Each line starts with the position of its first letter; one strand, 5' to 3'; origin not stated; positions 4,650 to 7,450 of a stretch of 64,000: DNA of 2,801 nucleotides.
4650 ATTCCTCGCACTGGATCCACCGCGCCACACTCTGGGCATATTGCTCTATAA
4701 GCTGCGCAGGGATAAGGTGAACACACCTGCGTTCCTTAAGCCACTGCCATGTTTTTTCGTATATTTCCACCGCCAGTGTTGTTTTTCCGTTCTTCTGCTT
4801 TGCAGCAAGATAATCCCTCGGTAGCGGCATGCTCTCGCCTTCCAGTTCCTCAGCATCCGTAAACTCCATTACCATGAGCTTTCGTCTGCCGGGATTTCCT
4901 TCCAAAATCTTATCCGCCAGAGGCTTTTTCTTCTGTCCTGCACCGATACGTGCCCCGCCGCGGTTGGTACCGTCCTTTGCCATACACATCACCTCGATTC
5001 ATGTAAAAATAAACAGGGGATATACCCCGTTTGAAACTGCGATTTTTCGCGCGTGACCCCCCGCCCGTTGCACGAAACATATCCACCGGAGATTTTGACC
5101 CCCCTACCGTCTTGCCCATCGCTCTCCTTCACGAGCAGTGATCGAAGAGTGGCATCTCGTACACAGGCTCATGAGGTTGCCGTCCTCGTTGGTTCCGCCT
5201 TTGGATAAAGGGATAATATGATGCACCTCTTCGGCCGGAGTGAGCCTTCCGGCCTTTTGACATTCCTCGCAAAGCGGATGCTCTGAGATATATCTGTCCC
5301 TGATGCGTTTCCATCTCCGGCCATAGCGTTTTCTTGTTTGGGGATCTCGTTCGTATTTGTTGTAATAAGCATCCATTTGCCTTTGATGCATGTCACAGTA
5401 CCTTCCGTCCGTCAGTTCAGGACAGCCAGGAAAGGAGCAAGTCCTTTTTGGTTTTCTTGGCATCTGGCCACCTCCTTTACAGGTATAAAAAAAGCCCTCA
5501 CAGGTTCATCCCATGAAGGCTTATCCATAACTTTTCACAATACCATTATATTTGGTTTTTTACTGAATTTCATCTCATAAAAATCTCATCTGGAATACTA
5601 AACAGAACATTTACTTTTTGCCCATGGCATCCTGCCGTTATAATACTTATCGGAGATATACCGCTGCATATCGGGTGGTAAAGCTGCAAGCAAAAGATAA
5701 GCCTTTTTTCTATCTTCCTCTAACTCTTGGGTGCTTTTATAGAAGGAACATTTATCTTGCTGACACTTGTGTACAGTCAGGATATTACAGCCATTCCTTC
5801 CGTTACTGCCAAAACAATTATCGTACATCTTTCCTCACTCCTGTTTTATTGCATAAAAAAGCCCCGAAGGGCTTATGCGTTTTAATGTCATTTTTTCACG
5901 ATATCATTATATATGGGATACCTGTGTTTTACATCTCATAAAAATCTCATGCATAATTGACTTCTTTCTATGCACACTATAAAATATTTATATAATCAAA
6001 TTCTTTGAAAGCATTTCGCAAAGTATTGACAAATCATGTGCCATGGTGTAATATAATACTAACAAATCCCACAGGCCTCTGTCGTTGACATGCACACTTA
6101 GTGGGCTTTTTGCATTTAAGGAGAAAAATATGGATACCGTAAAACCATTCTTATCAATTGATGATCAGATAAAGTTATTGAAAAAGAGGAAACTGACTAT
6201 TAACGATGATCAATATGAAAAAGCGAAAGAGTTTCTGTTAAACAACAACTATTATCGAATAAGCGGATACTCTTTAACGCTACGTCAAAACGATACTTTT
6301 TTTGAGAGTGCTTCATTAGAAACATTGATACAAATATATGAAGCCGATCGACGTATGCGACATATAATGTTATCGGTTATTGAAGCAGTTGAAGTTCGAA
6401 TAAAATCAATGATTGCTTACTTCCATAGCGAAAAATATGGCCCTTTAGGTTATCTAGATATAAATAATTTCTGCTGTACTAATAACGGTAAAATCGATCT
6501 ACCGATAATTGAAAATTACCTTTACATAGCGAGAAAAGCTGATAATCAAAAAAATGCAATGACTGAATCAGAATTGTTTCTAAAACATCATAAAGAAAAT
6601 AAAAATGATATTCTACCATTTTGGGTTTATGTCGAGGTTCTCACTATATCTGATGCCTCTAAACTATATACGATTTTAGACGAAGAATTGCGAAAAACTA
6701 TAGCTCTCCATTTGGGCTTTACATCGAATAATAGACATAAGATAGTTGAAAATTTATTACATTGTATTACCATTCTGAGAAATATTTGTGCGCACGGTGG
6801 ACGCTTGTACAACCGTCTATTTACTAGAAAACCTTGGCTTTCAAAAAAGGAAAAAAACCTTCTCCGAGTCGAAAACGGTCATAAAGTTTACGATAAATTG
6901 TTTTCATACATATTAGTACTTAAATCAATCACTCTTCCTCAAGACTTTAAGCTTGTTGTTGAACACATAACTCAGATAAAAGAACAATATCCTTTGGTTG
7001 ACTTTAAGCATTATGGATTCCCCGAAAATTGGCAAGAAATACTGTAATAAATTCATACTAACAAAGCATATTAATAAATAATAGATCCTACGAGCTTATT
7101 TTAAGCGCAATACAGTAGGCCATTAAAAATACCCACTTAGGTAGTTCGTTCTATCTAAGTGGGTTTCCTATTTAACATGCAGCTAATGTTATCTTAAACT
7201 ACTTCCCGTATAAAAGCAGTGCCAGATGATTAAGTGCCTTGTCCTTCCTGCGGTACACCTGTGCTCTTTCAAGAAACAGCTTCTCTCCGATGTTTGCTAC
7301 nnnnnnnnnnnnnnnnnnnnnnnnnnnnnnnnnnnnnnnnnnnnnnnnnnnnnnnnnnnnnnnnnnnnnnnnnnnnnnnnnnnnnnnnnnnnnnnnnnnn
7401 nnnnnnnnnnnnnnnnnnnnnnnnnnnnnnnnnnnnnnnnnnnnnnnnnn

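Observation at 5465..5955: Duplicated regulatory cassette: 19-nt direct-repeat box, TATAAT, terminator hairpin, then RBS, upstream of two consecutive late-region genes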

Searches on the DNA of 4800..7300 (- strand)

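Call 9: search_rna_families(source=window, start=4800, end=7300, threshold=evalue, max_evalue=10)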
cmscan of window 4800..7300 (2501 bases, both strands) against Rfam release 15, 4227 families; matches with E-value up to 10: 12.
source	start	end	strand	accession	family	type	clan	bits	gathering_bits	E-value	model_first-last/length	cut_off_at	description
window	5486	5620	-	RF00514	His_leader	Cis-reg; leader;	-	26.2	49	0.17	1-126/126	no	Histidine operon leader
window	6543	6646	-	RF01212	sn2524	Gene; snRNA; snoRNA; CD-box;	-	24.6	44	0.65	1-109/109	no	Small nucleolar RNA sn2524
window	5485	5586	-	RF00515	PyrR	Cis-reg;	-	23.4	54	2.7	1-115/115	no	PyrR binding site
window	7093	7175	+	RF02425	SpF01_sRNA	Gene; sRNA;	-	22.7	55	4.9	1-80/80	no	Streptococcus sRNA SpF01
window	5487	5583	-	RF02452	ncr1575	Gene; sRNA;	-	22.4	60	3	1-212/212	no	Bacillus sRNA ncr1575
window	5484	5581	-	RF04312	trpB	Cis-reg;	-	21.9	59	5.7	1-107/107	no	trpB ncRNA motif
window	5526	5569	-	RF03535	TEG147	Cis-reg;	-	21.1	56.1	0.7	1-60/60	no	Staphylococcus aureus small RNA TEG147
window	4998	5128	-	RF02603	BASRCII26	Gene; sRNA;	-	17.7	218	0.19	1-190/190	no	Brucella sRNA CII26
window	6124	6200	-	RF02273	FsrA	Gene;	-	17.1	80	2.3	1-83/83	no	FsrA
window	5216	5305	+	RF02292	TtnuCD16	Gene; snRNA; snoRNA; CD-box;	-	15.2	75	7.9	1-58/58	no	Tetrahymena snoRNA TtnuCD16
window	5901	5963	-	RF01807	GIR1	Gene; ribozyme;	-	14.9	100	2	1-201/201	no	GIR1 branching ribozyme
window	5633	5746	-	RF00412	SNORA21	Gene; snRNA; snoRNA; HACA-box;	CL00031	14.7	80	9.6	1-136/136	no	Small nucleolar RNA SNORA21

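Call 10: search_dna_similar(query=window:5400-6000:-, collection=phages, mode=distant, max_evalue=0.01, max_rows=30)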
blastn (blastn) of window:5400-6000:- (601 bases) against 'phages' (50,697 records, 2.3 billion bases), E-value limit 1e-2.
Records with a match: 26; places in all: 26; records where one place covers at least 80% of the query: 0.
Best place of each record, by identity: 95-99% 16; 80-90% 3; 60-80% 7.
By first word of the organism name: Klebsiella 16; phage 2; Acutalibacteraceae 1; Terrisporobacter 1; Gardnerella 1; Ruminococcus 1; Oscillospiraceae 1; Erysipelothrix 1; Streptococcus 1; Salmonella 1.
By host as written in the record: Klebsiella pneumoniae 11; - 2; Klebsiella pneumonaie 2; Klebsiella pneumoniae 1119 2; Acutalibacteraceae 1; Terrisporobacter petrolearius DSL 1; Gardnerella vaginalis P680 1; Ruminococcus sp. 1; and 5 more.
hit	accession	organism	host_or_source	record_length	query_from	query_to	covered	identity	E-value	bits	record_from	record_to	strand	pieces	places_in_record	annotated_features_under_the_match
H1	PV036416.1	phage NatCom_3357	human feces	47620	480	601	20%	74.8%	4e-9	69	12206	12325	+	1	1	HNH endonuclease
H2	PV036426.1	Acutalibacteraceae phage NatCom_11578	Acutalibacteraceae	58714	481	596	19%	75.6%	1e-9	70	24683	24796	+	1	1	HNH endonuclease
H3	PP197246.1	Terrisporobacter phage TPDSL_ph1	Terrisporobacter petrolearius DSL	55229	480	587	18%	77.1%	1e-9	71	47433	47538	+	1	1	HNH endonuclease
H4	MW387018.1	Gardnerella phage vB_Gva_AB1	Gardnerella vaginalis P680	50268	495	601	18%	72.0%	3e-5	55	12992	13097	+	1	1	HNH endonuclease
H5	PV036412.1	phage NatCom_43819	human feces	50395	505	601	16%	74.7%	2e-6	59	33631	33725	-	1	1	hypothetical protein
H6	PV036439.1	Ruminococcus phage NatCom_28274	Ruminococcus sp.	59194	503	594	15%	76.3%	2e-7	64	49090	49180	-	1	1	HNH endonuclease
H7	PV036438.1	Oscillospiraceae phage NatCom_27610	Oscillospiraceae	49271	462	540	13%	80.2%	5e-8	64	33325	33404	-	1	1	hypothetical protein (x2)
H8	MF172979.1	Erysipelothrix phage phi1605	Erysipelothrix rhusiopathiae ZJ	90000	480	554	12%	74.7%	4e-3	48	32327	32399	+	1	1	HNH endonuclease domain protein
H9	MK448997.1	Streptococcus phage Javan630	Streptococcus uberis C8329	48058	503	555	9%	81.5%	1e-3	50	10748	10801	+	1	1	none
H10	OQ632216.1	Salmonella phage Arash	Salmonella enterica subsp. enterica ...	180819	123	158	6%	88.9%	4e-3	48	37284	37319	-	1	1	hypothetical protein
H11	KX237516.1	Klebsiella phage vB_KpnM_KpV52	Klebsiella pneumoniae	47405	125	153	5%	96.6%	4e-3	49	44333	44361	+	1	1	putative DNA primase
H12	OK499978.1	Klebsiella phage vB_KpnM_JustaPhage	Klebsiella pneumonaie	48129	125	153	5%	96.6%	4e-3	49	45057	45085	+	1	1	DNA primase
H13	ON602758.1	Klebsiella phage VLCpiM12a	Klebsiella pneumoniae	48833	125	153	5%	96.6%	4e-3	49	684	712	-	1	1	DNA primase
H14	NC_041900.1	Klebsiella phage vB_KpnM_KpV52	Klebsiella pneumoniae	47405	125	153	5%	96.6%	4e-3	49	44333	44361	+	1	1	DNA primase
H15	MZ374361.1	Klebsiella phage BUCT_49532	Klebsiella pneumoniae 1119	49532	125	153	5%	96.6%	4e-3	49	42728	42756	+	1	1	DNA primase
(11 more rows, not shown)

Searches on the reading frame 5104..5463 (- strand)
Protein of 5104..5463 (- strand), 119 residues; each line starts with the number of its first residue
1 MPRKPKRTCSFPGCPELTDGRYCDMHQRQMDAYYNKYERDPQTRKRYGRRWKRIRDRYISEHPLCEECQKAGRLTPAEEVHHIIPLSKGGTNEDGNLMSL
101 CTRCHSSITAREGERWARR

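Call 5: search_protein_families(library=pfam, proteins=[window:5104-5463:-], max_evalue=0.01)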
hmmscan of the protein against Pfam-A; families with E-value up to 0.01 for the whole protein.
window:5104-5463:- (119 aa): 2 families
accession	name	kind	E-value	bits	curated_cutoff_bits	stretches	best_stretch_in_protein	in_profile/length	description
PF01844.29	HNH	-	1.1e-14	54.7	21.4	1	65-110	1-46/47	HNH endonuclease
PF14279.12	HNH_5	-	3.5e-07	30.5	27.5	1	65-110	1-45/56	HNH endonuclease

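Call 7: search_protein_families(library=ncbifam, proteins=[window:5104-5463:-], max_evalue=0.1)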
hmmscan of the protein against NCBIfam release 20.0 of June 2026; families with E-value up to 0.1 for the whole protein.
window:5104-5463:- (119 aa): 2 families
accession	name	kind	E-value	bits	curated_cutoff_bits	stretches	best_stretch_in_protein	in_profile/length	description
NF040563.1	guided_IscB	equivalog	4.5e-08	32.6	175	1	67-115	194-242/314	RNA-guided endonuclease IscB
NF058586.1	HNHNucHlpB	equivalog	0.0031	17.9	130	1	67-110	8-49/99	HNH nuclease-like protein HlpB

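Call 8: search_protein_families(library=phrogs, proteins=[window:5104-5463:-], max_evalue=0.01)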
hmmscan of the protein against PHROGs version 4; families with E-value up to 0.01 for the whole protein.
window:5104-5463:- (119 aa): 35 families (the best 25 are shown)
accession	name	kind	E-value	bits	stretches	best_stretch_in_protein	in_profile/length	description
phrog_144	-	DNA, RNA and nucleotide metabolism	1.9e-36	126.3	1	1-118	17-142/175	HNH endonuclease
phrog_589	-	DNA, RNA and nucleotide metabolism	6.6e-26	92.1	1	1-118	34-148/179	HNH endonuclease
phrog_2323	-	DNA, RNA and nucleotide metabolism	2.9e-23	83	1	36-115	9-90/113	HNH endonuclease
phrog_5956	-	DNA, RNA and nucleotide metabolism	4.8e-17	62.9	1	21-113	16-112/138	HNH endonuclease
phrog_119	-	DNA, RNA and nucleotide metabolism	5.4e-17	62.7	1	26-115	169-261/443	HNH endonuclease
phrog_333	-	DNA, RNA and nucleotide metabolism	2.1e-15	58.1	1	42-118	12-88/138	HNH endonuclease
phrog_6050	-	DNA, RNA and nucleotide metabolism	3.4e-15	56.8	1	31-112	275-361/402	HNH endonuclease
phrog_4581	-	head and packaging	2.6e-11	44.5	1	5-112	6-112/395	terminase small subunit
phrog_338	-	DNA, RNA and nucleotide metabolism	1e-10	42.5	1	28-107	169-258/340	HNH endonuclease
phrog_1271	-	DNA, RNA and nucleotide metabolism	1.2e-10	42.3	1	35-117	240-324/361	HNH endonuclease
phrog_7785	-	DNA, RNA and nucleotide metabolism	1.7e-09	38.8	1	19-115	32-121/147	HNH endonuclease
phrog_8446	-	DNA, RNA and nucleotide metabolism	1.9e-08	35.3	1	45-108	122-195/211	HNH endonuclease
phrog_2214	-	DNA, RNA and nucleotide metabolism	3.7e-08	33.9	1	40-118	173-246/429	HNH endonuclease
phrog_8660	-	DNA, RNA and nucleotide metabolism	1.6e-07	32.7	1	24-116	87-184/196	HNH endonuclease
phrog_25061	-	DNA, RNA and nucleotide metabolism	1.8e-07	32.9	1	27-111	102-188/219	HNH endonuclease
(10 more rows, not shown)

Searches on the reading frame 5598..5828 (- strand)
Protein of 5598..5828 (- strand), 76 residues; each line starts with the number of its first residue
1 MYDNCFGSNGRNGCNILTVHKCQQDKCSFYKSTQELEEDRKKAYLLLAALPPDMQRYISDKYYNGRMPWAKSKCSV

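Call 5: search_protein_families(library=pfam, proteins=[window:5598-5828:-], max_evalue=0.01)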
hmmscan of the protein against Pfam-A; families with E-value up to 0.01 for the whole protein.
window:5598-5828:- (76 aa): 1 family
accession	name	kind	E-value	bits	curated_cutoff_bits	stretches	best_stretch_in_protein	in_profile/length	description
PF17560.7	Megourin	-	0.0019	18.8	27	1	9-40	21-52/63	Aphid Megourins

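Call 7: search_protein_families(library=ncbifam, proteins=[window:5598-5828:-], max_evalue=0.1)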
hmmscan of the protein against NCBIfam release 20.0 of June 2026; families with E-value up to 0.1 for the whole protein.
window:5598-5828:- (76 aa): 0 families

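Call 8: search_protein_families(library=phrogs, proteins=[window:5598-5828:-], max_evalue=0.01)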
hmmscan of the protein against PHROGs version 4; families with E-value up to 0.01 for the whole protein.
window:5598-5828:- (76 aa): 1 family
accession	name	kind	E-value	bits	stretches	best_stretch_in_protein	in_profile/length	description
phrog_27214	-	unknown function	2.2e-14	54.5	1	4-69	6-70/70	-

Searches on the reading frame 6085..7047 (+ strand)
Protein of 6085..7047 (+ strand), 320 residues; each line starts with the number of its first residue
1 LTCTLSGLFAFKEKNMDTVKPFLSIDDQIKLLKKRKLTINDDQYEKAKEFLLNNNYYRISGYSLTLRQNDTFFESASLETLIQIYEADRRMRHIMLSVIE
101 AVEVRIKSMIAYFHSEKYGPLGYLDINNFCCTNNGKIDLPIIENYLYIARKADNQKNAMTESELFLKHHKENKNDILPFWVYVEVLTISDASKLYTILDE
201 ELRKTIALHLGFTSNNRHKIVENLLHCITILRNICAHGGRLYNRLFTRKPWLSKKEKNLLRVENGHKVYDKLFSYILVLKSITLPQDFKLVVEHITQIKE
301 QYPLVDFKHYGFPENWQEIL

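Call 5: search_protein_families(library=pfam, proteins=[window:6085-7047:+], max_evalue=0.01)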
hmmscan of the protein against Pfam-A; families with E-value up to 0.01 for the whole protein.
window:6085-7047:+ (320 aa): 1 family
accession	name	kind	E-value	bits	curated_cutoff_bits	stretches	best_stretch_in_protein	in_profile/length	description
PF07751.16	Abi_2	-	1.9e-45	155.9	25.6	1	49-243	1-184/184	Abi-like protein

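Call 7: search_protein_families(library=ncbifam, proteins=[window:6085-7047:+], max_evalue=0.1)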
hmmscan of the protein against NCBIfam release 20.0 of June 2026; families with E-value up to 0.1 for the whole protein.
window:6085-7047:+ (320 aa): 0 families
